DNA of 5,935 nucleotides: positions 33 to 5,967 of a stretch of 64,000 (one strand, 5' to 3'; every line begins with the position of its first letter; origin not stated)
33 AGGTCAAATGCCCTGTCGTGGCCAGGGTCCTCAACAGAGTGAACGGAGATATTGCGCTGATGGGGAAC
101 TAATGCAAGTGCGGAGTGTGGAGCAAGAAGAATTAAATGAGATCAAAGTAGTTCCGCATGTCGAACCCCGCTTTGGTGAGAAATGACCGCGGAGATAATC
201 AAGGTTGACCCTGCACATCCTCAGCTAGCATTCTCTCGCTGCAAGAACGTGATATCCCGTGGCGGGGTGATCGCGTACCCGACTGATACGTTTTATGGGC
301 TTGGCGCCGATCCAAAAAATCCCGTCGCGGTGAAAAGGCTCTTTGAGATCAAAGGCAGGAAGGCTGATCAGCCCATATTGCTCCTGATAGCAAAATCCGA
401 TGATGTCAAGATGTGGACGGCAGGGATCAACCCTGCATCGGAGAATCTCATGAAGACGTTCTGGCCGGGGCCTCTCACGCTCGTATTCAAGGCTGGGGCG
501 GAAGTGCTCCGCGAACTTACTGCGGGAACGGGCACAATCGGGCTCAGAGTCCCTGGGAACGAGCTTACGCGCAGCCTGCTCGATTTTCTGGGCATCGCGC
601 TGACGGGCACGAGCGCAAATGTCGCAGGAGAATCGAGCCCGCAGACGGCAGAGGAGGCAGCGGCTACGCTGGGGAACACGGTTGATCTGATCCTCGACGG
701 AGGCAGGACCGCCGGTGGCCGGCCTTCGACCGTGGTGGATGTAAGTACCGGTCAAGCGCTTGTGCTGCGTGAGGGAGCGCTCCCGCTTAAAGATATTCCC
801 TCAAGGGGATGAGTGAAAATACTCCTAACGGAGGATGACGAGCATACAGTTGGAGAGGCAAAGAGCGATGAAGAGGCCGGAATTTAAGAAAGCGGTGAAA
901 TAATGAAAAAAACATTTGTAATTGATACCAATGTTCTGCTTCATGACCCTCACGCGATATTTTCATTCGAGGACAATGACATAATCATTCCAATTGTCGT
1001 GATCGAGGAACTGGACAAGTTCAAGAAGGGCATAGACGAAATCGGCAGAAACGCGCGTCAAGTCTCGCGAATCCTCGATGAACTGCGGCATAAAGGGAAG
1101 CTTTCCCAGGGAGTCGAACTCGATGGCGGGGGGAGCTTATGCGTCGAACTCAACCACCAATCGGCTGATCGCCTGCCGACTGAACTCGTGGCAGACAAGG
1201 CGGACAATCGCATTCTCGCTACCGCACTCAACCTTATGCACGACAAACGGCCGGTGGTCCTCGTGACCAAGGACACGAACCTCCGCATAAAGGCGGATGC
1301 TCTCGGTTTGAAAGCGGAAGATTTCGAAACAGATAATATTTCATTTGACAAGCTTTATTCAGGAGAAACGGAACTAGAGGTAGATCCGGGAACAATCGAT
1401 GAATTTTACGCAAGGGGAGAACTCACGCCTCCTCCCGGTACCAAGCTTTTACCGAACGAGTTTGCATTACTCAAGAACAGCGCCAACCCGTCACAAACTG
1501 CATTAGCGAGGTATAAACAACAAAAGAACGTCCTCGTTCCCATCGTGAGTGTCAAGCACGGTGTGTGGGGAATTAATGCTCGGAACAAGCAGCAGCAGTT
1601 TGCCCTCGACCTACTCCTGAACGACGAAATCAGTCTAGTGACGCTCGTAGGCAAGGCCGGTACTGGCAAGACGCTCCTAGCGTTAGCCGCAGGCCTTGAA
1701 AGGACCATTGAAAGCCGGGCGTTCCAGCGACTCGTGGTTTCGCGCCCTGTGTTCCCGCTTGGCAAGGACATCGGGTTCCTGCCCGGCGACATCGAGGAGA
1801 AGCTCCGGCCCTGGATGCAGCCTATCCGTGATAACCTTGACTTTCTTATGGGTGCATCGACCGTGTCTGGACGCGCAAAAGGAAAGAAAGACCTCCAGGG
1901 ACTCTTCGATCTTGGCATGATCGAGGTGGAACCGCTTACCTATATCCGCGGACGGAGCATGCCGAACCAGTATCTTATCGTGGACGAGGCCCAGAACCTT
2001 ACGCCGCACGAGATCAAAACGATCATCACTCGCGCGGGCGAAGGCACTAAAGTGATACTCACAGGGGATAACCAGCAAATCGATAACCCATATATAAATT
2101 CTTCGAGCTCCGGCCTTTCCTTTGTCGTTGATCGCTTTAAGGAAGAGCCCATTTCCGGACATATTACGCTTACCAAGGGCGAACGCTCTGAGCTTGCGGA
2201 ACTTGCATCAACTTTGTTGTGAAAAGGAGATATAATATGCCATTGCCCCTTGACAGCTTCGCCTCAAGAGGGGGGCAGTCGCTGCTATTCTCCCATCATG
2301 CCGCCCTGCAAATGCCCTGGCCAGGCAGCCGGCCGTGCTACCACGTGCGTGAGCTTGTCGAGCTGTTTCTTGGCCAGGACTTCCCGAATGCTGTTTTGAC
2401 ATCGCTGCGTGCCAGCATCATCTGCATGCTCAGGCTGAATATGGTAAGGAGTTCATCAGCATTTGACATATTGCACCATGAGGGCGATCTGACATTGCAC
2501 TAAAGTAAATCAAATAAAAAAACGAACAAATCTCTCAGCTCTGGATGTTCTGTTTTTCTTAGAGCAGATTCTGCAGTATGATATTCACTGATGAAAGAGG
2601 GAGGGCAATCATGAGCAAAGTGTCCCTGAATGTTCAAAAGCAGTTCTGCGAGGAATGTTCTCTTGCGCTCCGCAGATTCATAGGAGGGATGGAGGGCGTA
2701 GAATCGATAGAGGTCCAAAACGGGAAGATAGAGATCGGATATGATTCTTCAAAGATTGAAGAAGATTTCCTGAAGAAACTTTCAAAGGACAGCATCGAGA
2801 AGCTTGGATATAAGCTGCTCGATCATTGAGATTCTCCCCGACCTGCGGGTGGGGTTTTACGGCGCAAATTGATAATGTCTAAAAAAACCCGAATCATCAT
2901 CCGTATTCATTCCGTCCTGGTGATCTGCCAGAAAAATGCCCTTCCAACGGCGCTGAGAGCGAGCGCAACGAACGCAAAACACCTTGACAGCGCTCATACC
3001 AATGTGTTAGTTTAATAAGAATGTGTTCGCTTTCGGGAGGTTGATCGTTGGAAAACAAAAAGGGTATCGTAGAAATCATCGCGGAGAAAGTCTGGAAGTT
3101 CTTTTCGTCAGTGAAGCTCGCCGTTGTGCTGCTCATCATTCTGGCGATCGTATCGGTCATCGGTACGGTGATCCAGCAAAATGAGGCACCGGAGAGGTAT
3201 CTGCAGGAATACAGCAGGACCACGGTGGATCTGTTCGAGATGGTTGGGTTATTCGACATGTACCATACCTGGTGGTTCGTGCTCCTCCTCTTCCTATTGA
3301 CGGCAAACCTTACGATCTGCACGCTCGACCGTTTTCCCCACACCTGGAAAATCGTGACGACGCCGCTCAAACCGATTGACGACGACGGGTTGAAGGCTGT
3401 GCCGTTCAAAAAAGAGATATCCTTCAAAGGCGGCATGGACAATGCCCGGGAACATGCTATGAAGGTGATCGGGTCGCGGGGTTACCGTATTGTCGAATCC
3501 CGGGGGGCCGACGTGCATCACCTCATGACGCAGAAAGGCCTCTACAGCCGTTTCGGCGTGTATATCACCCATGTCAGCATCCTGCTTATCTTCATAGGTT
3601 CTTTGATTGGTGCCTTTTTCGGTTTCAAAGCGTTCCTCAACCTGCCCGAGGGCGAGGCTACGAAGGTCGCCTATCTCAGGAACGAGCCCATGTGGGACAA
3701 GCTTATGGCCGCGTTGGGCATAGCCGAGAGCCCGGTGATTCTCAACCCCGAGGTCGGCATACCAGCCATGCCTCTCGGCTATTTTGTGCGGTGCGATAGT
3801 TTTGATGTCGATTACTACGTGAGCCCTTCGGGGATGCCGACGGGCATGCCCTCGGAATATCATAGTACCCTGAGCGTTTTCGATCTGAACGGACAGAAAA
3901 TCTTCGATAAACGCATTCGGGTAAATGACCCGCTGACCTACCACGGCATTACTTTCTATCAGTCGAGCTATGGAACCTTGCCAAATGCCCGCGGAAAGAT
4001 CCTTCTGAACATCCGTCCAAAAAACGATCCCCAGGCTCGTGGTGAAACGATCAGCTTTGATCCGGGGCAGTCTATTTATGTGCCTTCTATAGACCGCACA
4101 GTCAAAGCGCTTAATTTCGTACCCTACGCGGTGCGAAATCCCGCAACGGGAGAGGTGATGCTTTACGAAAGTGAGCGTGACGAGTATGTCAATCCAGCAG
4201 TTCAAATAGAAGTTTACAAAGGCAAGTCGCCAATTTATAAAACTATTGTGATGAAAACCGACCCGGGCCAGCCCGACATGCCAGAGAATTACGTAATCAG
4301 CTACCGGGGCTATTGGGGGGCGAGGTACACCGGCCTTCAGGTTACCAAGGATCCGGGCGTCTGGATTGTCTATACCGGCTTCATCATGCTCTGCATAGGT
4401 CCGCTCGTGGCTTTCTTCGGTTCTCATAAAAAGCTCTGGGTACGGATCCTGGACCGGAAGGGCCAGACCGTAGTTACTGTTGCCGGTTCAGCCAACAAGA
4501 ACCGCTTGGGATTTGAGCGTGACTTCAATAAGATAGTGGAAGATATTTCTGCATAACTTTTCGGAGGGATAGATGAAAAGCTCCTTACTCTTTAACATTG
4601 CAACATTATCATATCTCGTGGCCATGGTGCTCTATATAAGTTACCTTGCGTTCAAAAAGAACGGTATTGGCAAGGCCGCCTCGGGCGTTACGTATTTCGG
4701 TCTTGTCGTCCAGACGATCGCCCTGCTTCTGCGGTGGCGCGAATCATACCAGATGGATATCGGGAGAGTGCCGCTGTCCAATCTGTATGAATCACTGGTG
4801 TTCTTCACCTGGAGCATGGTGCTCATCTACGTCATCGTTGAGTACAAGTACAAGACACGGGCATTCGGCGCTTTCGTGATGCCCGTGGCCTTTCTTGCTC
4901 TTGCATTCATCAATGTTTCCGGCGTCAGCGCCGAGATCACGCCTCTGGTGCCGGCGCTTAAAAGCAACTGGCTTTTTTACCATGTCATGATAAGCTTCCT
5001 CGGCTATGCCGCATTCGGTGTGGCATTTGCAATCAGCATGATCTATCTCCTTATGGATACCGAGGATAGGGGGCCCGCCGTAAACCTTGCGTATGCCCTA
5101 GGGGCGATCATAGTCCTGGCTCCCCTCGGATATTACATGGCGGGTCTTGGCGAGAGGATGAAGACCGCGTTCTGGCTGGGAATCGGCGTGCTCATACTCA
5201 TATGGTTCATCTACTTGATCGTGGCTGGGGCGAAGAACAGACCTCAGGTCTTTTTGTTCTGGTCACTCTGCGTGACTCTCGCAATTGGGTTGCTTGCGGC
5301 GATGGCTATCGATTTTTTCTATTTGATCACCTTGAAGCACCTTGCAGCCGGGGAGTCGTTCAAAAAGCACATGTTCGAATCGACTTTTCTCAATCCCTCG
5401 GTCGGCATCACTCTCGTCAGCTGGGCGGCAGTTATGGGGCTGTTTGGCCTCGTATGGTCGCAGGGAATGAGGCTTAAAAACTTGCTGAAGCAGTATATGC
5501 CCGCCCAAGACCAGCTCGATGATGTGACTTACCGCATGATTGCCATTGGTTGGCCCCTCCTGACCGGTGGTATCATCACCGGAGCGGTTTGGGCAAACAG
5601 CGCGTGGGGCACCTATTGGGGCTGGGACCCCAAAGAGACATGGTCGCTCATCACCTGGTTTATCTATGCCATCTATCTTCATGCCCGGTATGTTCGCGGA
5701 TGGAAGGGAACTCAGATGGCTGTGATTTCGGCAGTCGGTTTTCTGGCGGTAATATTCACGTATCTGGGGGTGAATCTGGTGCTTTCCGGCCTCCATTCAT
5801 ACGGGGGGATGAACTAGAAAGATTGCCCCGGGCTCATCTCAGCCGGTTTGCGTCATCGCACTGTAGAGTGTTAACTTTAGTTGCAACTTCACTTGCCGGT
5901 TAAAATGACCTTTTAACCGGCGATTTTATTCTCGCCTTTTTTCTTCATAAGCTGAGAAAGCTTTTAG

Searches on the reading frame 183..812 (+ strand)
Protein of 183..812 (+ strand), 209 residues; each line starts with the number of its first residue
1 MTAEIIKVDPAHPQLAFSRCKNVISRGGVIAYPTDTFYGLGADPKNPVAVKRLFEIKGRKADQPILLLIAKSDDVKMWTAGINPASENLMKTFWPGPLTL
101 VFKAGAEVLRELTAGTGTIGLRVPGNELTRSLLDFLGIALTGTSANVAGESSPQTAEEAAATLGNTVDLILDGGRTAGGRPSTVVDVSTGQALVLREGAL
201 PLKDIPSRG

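Call 42: search_protein_families(library=pfam, proteins=[window:183-812:+], max_evalue=0.00001)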
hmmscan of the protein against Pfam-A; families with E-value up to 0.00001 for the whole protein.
window:183-812:+ (209 aa): 1 family
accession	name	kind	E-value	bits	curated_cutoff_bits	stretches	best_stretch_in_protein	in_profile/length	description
PF01300.24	Sua5_yciO_yrdC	-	1.8e-56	190.9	25.1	1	23-198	2-178/178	Telomere recombination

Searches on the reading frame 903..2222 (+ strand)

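Call 42: search_protein_families(library=pfam, proteins=[window:903-2222:+], max_evalue=0.00001)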
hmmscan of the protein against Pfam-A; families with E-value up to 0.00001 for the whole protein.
window:903-2222:+ (439 aa): 4 families
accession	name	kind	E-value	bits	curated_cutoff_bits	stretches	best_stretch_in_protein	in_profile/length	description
PF02562.22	PhoH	-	1.2e-50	172.3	27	1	224-425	2-188/205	PhoH-like protein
PF13638.12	PIN_4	-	2.6e-38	131.7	21.9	1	5-142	1-132/132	PIN domain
PF13604.12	AAA_30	-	4.9e-10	39.9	27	0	353-393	87-128/191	AAA domain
PF13245.12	AAA_19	-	8.3e-06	26.5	25.1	0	350-393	86-129/134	AAA domain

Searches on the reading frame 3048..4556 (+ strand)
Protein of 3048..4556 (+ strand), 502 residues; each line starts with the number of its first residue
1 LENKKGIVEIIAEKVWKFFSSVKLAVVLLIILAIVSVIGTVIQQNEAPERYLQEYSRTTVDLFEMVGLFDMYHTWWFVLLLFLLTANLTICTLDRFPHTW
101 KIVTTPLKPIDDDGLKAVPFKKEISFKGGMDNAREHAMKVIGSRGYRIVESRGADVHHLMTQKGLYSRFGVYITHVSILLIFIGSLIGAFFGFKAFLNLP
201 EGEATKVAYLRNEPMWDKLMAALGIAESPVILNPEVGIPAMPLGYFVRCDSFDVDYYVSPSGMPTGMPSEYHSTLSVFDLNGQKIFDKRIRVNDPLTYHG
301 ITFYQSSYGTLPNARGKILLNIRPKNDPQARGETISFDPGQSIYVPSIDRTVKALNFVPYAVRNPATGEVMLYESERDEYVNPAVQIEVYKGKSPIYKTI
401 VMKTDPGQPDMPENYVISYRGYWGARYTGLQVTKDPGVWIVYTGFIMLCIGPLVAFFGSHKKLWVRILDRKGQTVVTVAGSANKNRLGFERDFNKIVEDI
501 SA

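Call 42: search_protein_families(library=pfam, proteins=[window:3048-4556:+], max_evalue=0.00001)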
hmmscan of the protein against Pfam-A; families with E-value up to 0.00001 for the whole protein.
window:3048-4556:+ (502 aa): 1 family
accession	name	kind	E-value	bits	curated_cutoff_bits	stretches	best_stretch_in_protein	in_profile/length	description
PF05140.19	ResB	-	7.5e-99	332.2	24.6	1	22-494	1-486/486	ResB-like family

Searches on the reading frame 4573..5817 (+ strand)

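Call 42: search_protein_families(library=pfam, proteins=[window:4573-5817:+], max_evalue=0.00001)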
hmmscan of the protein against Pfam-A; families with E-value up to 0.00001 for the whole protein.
window:4573-5817:+ (414 aa): 1 family
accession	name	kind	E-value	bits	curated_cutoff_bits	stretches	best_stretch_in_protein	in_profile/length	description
PF01578.25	Cytochrom_C_asm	-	5.4e-53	180.2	29.9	2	208-408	12-212/212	Cytochrome C assembly protein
